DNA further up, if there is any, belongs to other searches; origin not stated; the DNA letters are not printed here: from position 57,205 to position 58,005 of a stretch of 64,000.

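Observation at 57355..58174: Bactofilin fused to an excisionase-type HTH, next to a paralogous HTH with a membrane anchor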

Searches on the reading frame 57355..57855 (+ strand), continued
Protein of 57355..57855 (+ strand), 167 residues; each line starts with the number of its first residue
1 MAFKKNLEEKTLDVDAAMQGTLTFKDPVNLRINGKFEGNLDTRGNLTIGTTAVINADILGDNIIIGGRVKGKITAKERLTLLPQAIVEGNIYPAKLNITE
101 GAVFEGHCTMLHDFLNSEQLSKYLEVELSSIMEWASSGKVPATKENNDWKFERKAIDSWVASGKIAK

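Call 13: search_protein_representatives(protein=window:57355-57855:+)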
Query: 167 residues. Proteins with E-value up to 0.001 (for the whole library): 10254; up to 1e-10: 528; up to 1e-30: 21. The best 150 are listed.
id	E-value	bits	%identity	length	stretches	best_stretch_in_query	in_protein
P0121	8.1e-53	194.9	56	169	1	4-165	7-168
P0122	3.4e-45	170.1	54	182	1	6-165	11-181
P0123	1.1e-43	165.2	65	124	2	1-77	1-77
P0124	1.6e-42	161.4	52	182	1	5-166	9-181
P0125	2.0e-41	157.8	48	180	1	7-164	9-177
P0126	1.0e-40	155.5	50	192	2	8-121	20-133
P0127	6.2e-40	153.0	46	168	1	5-161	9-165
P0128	1.5e-39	151.8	48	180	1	9-162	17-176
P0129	2.6e-39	151.0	49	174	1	8-163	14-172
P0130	2.7e-39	150.9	52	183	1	7-165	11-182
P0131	5.5e-39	149.9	48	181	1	11-165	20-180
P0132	9.0e-39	149.2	51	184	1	6-165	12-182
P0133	3.3e-38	147.4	47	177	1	8-166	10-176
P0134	5.1e-38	146.8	66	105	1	18-120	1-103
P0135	4.8e-35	137.1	47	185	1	7-165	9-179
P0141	5.0e-31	124.0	59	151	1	5-111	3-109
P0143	5.6e-29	117.4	56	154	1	4-106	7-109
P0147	1.3e-25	106.4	40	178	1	8-164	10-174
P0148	1.9e-25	105.9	38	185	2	7-113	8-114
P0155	6.5e-22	94.4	53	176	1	7-108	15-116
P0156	6.9e-22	94.4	47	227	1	8-115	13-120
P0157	2.9e-21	92.3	50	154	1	7-107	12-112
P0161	7.3e-21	91.0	43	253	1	8-122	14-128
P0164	1.9e-20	89.7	32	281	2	29-112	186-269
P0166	8.1e-20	87.6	49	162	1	8-111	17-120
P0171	3.1e-19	85.7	41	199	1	42-163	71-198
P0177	2.9e-18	82.6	37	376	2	28-110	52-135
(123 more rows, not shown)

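Call 21: find_homologous_proteins(query=A2, max_evalue=1e-10)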
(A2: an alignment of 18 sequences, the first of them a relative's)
Query A2 (18 sequences) (190 aa, profile of the alignment): 496 proteins with E <= 1e-10 among 4396 candidates; the best 120 are listed.
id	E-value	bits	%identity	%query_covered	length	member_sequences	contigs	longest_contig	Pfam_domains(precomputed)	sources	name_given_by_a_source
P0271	4.0e-68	247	49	92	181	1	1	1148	PF12728.14,PF04519.20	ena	-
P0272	8.8e-68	246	48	95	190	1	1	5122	PF12728.14,PF04519.20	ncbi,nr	ncbi:MAG: polymer-forming cytoskeletal protein [Candidatus Omnitrophica bacterium]|nr:polymer-formin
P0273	1.1e-67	245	49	96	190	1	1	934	PF12728.14,PF04519.20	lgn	-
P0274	1.6e-67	245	46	95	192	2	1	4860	PF12728.14,PF04519.20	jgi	jgi:excisionase family DNA binding protein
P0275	1.9e-67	244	44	96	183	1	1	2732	PF12728.14,PF04519.20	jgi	jgi:excisionase family DNA binding protein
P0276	2.5e-67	244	48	95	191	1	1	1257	PF12728.14,PF04519.20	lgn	-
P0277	3.7e-67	244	52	93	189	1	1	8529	PF12728.14,PF04519.20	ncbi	-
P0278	3.8e-67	243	50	95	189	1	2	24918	PF12728.14,PF04519.20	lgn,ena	-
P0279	7.4e-67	243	48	94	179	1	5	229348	PF12728.14,PF04519.20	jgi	-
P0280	7.7e-67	242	48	85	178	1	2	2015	PF12728.14,PF04519.20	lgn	-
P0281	9.2e-67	242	51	86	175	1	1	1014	PF12728.14,PF04519.20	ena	-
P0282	1.0e-66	242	45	92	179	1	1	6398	PF12728.14,PF04519.20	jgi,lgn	jgi:excisionase family DNA binding protein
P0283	1.2e-66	242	45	92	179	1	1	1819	PF12728.14,PF04519.20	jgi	jgi:excisionase family DNA binding protein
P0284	1.5e-66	242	49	90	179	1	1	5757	PF12728.14,PF04519.20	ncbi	-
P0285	1.5e-66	242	47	86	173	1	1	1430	PF12728.14,PF04519.20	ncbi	-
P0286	2.0e-66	241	52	86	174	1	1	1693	PF12728.14,PF04519.20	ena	-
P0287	2.1e-66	241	50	95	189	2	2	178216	PF12728.14,PF04519.20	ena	-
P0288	2.5e-66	241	46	88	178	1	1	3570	PF12728.14,PF04519.20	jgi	jgi:excisionase family DNA binding protein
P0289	3.1e-66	241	46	87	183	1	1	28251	PF12728.14,PF04519.20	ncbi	ncbi:MAG: polymer-forming cytoskeletal protein [Candidatus Omnitrophota bacterium]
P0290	4.0e-66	240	49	95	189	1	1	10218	PF12728.14,PF04519.20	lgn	-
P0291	4.5e-66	240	49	95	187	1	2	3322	PF12728.14,PF04519.20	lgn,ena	-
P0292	4.7e-66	240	53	85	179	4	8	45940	PF12728.14,PF04519.20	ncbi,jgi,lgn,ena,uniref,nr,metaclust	ncbi:MAG: hypothetical protein COS99_02245 [Candidatus Omnitrophica bacterium CG07_land_8_20_14_0_80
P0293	7.2e-66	239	48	86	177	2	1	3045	PF12728.14,PF04519.20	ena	-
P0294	8.7e-66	239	48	85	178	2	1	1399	PF12728.14,PF04519.20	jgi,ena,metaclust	metaclust:\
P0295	9.0e-66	239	46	85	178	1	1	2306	PF12728.14,PF04519.20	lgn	-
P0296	9.3e-66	239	49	86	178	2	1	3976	PF12728.14,PF04519.20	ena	-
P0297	1.1e-65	239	48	95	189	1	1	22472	PF12728.14,PF04519.20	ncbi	-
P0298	1.2e-65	239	45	93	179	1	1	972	PF12728.14,PF04519.20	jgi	jgi:excisionase family DNA binding protein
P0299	1.5e-65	238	47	86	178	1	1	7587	PF12728.14,PF04519.20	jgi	-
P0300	1.5e-65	238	48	85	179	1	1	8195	PF12728.14,PF04519.20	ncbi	-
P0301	1.7e-65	238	50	94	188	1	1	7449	PF12728.14,PF04519.20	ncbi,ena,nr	ncbi:MAG: polymer-forming cytoskeletal protein [Omnitrophica bacterium]|nr:polymer-forming cytoskele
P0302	1.8e-65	238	49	95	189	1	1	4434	PF12728.14,PF04519.20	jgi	-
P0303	2.0e-65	238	47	86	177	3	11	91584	PF12728.14,PF04519.20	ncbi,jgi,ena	-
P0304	2.2e-65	238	47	91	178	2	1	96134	PF12728.14,PF04519.20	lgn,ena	-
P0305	2.2e-65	238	51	95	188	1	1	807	PF12728.14,PF04519.20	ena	-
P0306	2.4e-65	238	49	85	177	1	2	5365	PF12728.14,PF04519.20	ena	-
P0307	2.5e-65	238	49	86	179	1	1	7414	PF12728.14,PF04519.20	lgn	-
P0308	2.5e-65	238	46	95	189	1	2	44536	PF12728.14,PF04519.20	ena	-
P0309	2.7e-65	237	49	91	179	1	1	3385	PF12728.14,PF04519.20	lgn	-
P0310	2.9e-65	237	48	85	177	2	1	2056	PF12728.14,PF04519.20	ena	-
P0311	3.1e-65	237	47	94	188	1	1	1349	PF12728.14,PF04519.20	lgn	-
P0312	3.1e-65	237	50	86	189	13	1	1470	PF12728.14,PF04519.20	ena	-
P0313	3.4e-65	237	48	95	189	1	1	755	PF12728.14,PF04519.20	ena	-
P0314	4.5e-65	237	50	86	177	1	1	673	PF12728.14,PF04519.20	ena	-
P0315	5.5e-65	236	49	85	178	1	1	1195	PF12728.14,PF04519.20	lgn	-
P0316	5.6e-65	236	43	95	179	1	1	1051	PF12728.14,PF04519.20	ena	-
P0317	5.8e-65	236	48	95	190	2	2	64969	PF12728.14,PF04519.20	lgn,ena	-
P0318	6.0e-65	236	50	95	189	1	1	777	PF12728.14,PF04519.20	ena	-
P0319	9.2e-65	236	50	95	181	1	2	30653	PF12728.14,PF04519.20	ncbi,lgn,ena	-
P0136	9.3e-65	236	100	100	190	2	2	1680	PF12728.14,PF04519.20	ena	-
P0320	1.0e-64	236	45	86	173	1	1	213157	PF12728.14,PF04519.20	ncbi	ncbi:MAG: polymer-forming cytoskeletal protein [Candidatus Omnitrophota bacterium]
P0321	1.2e-64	235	45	85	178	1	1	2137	PF12728.14,PF04519.20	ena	-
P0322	1.2e-64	235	46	93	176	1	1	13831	PF12728.14,PF04519.20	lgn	-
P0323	1.3e-64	235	49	86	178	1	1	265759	PF12728.14,PF04519.20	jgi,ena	-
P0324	1.5e-64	235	48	94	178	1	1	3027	PF12728.14,PF04519.20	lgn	-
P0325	1.5e-64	235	44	93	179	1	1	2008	PF12728.14,PF04519.20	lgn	-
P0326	1.6e-64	235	47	86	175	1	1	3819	PF12728.14,PF04519.20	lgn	-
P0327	1.7e-64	235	48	86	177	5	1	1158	PF12728.14,PF04519.20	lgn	-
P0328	2.0e-64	235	63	95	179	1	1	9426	PF12728.14,PF04519.20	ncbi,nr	ncbi:MAG: polymer-forming cytoskeletal protein [Candidatus Omnitrophica bacterium]|nr:polymer-formin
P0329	2.1e-64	235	45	86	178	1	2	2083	PF12728.14,PF04519.20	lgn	-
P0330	2.1e-64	235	45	88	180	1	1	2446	PF12728.14,PF04519.20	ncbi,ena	-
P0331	2.2e-64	234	58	87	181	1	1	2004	PF12728.14,PF04519.20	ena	-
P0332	2.3e-64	234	43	93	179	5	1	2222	PF12728.14,PF04519.20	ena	-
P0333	2.3e-64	234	49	95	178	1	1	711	PF12728.14,PF04519.20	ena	-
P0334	2.3e-64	234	44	92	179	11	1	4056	PF12728.14,PF04519.20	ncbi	-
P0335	2.4e-64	234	46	91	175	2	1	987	PF12728.14,PF04519.20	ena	-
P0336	2.6e-64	234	45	84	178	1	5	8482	PF12728.14,PF04519.20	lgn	-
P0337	2.6e-64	234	46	84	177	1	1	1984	PF12728.14,PF04519.20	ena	-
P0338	2.7e-64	234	53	92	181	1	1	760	PF12728.14,PF04519.20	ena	-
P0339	2.7e-64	234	44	95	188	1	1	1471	PF12728.14,PF04519.20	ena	-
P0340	2.8e-64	234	49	86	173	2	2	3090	PF12728.14,PF04519.20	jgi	-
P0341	3.0e-64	234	47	87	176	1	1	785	PF12728.14,PF04519.20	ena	-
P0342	3.8e-64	234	44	93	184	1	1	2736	PF12728.14,PF04519.20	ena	-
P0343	3.8e-64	234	49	95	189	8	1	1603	PF12728.14,PF04519.20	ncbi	-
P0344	4.0e-64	234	45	95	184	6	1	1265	PF12728.14,PF04519.20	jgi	-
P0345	4.1e-64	234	45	86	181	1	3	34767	PF12728.14,PF04519.20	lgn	-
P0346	4.3e-64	234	47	84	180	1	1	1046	PF12728.14,PF04519.20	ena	-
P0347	4.5e-64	233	46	87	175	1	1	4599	PF12728.14,PF04519.20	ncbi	-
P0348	4.8e-64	233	48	85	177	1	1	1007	PF12728.14,PF04519.20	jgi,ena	-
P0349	5.7e-64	233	49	86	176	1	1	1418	PF12728.14,PF04519.20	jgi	jgi:cytoskeletal protein CcmA (bactofilin family)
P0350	7.2e-64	233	43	85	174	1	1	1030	PF12728.14,PF04519.20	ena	-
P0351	7.6e-64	233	50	86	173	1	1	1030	PF12728.14,PF04519.20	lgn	-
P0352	7.7e-64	233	50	84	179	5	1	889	PF12728.14,PF04519.20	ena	-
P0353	7.9e-64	233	47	85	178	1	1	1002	PF12728.14,PF04519.20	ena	-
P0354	8.3e-64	233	61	95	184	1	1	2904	PF12728.14,PF04519.20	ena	-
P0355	8.5e-64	233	66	95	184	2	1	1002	PF12728.14,PF04519.20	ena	-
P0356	9.4e-64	232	45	86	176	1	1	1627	PF12728.14,PF04519.20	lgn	-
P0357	9.5e-64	232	46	95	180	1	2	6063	PF12728.14,PF04519.20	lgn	-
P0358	9.6e-64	232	48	85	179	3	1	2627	PF12728.14,PF04519.20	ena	-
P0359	9.6e-64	232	47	95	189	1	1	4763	PF12728.14,PF04519.20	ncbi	-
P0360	1.0e-63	232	47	84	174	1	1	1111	PF12728.14,PF04519.20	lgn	-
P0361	1.1e-63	232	46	93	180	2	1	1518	PF12728.14,PF04519.20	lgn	-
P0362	1.2e-63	232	46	85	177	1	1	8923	PF12728.14,PF04519.20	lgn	-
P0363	1.2e-63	232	50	91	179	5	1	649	PF12728.14,PF04519.20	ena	-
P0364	1.3e-63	232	46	86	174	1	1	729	PF12728.14,PF04519.20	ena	-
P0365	1.4e-63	232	49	86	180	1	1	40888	PF12728.14,PF04519.20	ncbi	ncbi:MAG: polymer-forming cytoskeletal protein [Candidatus Omnitrophota bacterium]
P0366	1.4e-63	232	49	92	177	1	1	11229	PF12728.14,PF04519.20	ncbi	ncbi:MAG: polymer-forming cytoskeletal protein [Candidatus Omnitrophota bacterium]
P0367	1.5e-63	232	45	88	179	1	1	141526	PF12728.14,PF04519.20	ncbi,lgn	ncbi:MAG: polymer-forming cytoskeletal protein [Candidatus Omnitrophota bacterium]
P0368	1.7e-63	232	64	95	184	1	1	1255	PF12728.14,PF04519.20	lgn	-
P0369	1.8e-63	232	47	91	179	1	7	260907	PF12728.14,PF04519.20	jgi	-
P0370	2.0e-63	231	48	87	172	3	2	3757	PF12728.14,PF04519.20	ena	-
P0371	2.1e-63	231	43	90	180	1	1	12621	PF12728.14,PF04519.20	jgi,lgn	jgi:excisionase family DNA binding protein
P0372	2.2e-63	231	46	86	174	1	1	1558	PF12728.14,PF04519.20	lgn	-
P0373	2.4e-63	231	47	86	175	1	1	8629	PF12728.14,PF04519.20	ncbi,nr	ncbi:polymer-forming cytoskeletal protein [Omnitrophica bacterium]|nr:polymer-forming cytoskeletal p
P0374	2.4e-63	231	45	85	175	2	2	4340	PF12728.14,PF04519.20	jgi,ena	-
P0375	2.6e-63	231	46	86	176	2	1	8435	PF12728.14,PF04519.20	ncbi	-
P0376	3.0e-63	231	46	85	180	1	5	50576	PF12728.14,PF04519.20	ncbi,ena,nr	ncbi:MAG: polymer-forming cytoskeletal protein [Candidatus Omnitrophica bacterium]|nr:polymer-formin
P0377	3.2e-63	231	45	86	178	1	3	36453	PF12728.14,PF04519.20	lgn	-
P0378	3.3e-63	231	45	90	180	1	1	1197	PF12728.14,PF04519.20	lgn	-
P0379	3.4e-63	231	46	84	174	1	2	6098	PF12728.14,PF04519.20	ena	-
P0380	3.7e-63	230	47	86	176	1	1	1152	PF12728.14,PF04519.20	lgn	-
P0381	4.1e-63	230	48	95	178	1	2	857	PF12728.14,PF04519.20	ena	-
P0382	4.2e-63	230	43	85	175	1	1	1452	PF12728.14,PF04519.20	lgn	-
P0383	5.0e-63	230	45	86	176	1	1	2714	PF12728.14,PF04519.20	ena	-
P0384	5.2e-63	230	44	85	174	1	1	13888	PF12728.14,PF04519.20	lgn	-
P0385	6.2e-63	230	44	85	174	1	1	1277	PF12728.14,PF04519.20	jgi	jgi:excisionase family DNA binding protein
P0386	6.2e-63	230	48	86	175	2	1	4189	PF12728.14,PF04519.20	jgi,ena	-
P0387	6.6e-63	230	47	85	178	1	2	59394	PF12728.14,PF04519.20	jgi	-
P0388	7.2e-63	230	65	96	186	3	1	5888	PF12728.14,PF04519.20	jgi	-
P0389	7.5e-63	229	44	91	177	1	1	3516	PF12728.14,PF04519.20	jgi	-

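Call 22: find_encoding_contigs(protein=P0279, flank=5000, max_places=1)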
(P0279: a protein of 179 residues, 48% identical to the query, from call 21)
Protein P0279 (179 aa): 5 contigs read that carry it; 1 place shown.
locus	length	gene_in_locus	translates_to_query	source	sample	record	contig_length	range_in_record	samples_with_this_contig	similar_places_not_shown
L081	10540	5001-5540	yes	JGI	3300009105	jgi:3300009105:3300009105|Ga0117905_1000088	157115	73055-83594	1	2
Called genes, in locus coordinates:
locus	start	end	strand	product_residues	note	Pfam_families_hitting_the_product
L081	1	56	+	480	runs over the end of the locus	PF01425:Amidase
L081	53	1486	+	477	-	PF02934:GatB_N, PF02637:GatB_Yqey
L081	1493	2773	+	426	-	PF22694:CtpB_N-like (weak), PF00595:PDZ, PF13180:PDZ_2, PF17820:PDZ_6, PF03572:Peptidase_S41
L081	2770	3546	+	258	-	PF04748:Polysacc_deac_2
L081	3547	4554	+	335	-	PF00814:TsaD, PF22521:HypF_C_2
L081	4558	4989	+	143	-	PF02308:MgtC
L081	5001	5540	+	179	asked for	PF04519:Bactofilin, PF12728:HTH_17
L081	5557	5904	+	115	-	PF12728:HTH_17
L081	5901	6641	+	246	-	PF00731:AIRC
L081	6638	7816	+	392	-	PF01969:Ni_insertion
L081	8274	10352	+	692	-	PF00515:TPR_1 (faint), PF07719:TPR_2 (faint), PF13176:TPR_7 (faint), PF13424:TPR_12 (weak), PF13428:TPR_14 (faint), PF13431:TPR_17 (faint), PF13371:TPR_9 (faint), PF13432:TPR_16 (weak), +2 more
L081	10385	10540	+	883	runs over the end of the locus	PF02739:5_3_exonuc_N, PF01367:5_3_exonuc, PF01612:DNA_pol_A_exo1, PF22619:DNA_polI_exo1, PF00476:DNA_pol_A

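Call 23: find_encoding_contigs(protein=P0320, flank=5000, max_places=1)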
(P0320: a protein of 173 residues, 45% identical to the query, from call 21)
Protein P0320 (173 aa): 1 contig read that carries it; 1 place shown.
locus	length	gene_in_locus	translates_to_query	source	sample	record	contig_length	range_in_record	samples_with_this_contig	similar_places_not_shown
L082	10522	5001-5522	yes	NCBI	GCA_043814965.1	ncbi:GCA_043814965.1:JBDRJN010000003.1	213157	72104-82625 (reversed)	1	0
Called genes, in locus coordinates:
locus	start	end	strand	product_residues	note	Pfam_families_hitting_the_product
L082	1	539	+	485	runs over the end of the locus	PF01425:Amidase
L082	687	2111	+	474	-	PF02934:GatB_N, PF02637:GatB_Yqey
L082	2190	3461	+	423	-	PF22694:CtpB_N-like, PF00595:PDZ, PF13180:PDZ_2, PF17820:PDZ_6, PF03572:Peptidase_S41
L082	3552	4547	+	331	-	PF02543:Carbam_trans_N (faint), PF00814:TsaD, PF22521:HypF_C_2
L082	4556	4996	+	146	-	PF02308:MgtC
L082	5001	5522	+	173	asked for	PF04519:Bactofilin, PF12728:HTH_17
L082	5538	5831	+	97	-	PF12728:HTH_17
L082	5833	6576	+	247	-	PF00731:AIRC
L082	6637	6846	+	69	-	-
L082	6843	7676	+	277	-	PF00535:Glycos_transf_2, PF10111:Glyco_tranf_2_2, PF13641:Glyco_tranf_2_3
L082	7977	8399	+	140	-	PF07238:PilZ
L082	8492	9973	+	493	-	PF15902:Sortilin-Vps10 (faint), PF25852:DUF6242_C (faint)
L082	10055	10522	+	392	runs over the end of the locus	PF00515:TPR_1 (faint), PF07719:TPR_2 (faint), PF13174:TPR_6 (faint), PF13181:TPR_8 (faint), PF13424:TPR_12 (faint), PF13414:TPR_11 (weak), PF13414:TPR_11 (weak), PF13431:TPR_17 (weak), +5 more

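Call 24: find_encoding_contigs(protein=P0287, flank=5000, max_places=1)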
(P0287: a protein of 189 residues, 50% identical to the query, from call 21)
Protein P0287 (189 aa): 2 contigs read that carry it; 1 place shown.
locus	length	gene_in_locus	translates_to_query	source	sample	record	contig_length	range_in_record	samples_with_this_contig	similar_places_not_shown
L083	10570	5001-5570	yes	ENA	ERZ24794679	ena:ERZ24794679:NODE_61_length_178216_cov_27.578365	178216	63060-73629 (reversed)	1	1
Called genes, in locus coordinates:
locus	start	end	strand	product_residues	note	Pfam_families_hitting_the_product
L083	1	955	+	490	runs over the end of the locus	PF02934:GatB_N, PF02637:GatB_Yqey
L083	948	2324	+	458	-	PF22694:CtpB_N-like, PF00595:PDZ, PF13180:PDZ_2, PF17820:PDZ_6 (weak), PF03572:Peptidase_S41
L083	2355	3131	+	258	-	PF04748:Polysacc_deac_2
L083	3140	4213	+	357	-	PF00814:TsaD, PF22521:HypF_C_2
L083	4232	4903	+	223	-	PF02308:MgtC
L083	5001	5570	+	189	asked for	PF04519:Bactofilin, PF12728:HTH_17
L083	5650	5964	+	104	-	PF12728:HTH_17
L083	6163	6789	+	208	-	PF01618:MotA_ExbB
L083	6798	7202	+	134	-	PF02472:ExbD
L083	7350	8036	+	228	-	-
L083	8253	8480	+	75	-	PF10771:DUF2582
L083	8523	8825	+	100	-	-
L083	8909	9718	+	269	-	PF00850:Hist_deacetyl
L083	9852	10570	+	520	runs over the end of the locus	PF00501:AMP-binding, PF13193:AMP-binding_C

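Call 25: find_encoding_contigs(protein=P0323, flank=5000, max_places=1)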
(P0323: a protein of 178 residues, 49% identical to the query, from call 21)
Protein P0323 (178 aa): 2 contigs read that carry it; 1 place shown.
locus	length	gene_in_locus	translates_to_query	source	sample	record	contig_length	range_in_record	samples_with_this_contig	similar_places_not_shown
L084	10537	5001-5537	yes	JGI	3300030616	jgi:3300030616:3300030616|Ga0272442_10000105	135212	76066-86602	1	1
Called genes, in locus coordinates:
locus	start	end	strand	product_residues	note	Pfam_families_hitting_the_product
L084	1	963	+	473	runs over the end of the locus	PF02934:GatB_N, PF02637:GatB_Yqey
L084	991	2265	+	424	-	PF22694:CtpB_N-like, PF00595:PDZ, PF13180:PDZ_2, PF17820:PDZ_6, PF03572:Peptidase_S41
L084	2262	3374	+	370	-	PF04748:Polysacc_deac_2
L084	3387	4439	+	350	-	PF00814:TsaD, PF22521:HypF_C_2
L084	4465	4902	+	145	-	PF02308:MgtC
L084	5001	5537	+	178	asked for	PF04519:Bactofilin, PF12728:HTH_17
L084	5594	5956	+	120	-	PF12728:HTH_17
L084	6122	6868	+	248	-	PF00731:AIRC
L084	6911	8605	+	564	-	PF05157:MshEN, PF00437:T2SSE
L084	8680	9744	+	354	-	PF00437:T2SSE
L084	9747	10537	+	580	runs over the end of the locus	PF05157:MshEN, PF00437:T2SSE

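Call 26: find_encoding_contigs(protein=P0148, flank=5000, max_places=1)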
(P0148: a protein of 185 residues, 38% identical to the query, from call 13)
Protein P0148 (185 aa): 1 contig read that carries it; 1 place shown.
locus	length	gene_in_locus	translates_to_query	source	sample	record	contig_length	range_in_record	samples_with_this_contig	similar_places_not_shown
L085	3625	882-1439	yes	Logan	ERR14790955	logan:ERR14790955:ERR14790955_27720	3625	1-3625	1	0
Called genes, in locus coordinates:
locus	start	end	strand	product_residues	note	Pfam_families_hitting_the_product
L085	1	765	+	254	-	?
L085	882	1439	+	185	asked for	PF04519:Bactofilin, PF12728:HTH_17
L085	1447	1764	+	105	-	PF12728:HTH_17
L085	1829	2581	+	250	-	PF00731:AIRC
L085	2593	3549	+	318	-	PF13472:Lipase_GDSL_2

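Call 27: find_encoding_contigs(protein=P0147, flank=5000, max_places=1)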
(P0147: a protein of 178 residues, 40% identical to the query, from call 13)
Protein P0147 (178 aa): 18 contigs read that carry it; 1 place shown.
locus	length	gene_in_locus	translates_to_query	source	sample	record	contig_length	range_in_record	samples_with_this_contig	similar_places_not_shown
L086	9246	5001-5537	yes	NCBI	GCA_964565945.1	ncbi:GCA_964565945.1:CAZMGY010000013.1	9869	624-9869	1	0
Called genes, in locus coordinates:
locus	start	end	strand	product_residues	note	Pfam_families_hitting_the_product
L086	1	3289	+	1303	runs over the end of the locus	?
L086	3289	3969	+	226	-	PF05036:SPOR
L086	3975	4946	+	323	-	PF07719:TPR_2 (weak), PF00515:TPR_1 (weak), PF00595:PDZ (weak), PF13180:PDZ_2 (faint), PF17820:PDZ_6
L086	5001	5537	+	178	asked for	PF04519:Bactofilin, PF12728:HTH_17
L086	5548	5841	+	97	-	PF12728:HTH_17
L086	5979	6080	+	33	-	-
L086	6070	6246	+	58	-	-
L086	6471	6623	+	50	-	-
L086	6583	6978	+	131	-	-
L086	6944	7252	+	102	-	-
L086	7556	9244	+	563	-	?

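Call 28: find_encoding_contigs(protein=P0171, flank=5000, max_places=1)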
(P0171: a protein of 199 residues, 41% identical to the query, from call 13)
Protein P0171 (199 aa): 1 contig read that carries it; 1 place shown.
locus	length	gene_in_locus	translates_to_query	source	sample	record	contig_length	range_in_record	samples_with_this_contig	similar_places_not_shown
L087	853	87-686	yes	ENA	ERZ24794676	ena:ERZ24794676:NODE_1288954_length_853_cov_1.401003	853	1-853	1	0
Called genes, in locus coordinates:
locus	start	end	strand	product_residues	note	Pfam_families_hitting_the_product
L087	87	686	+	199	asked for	PF04519:Bactofilin, PF12728:HTH_17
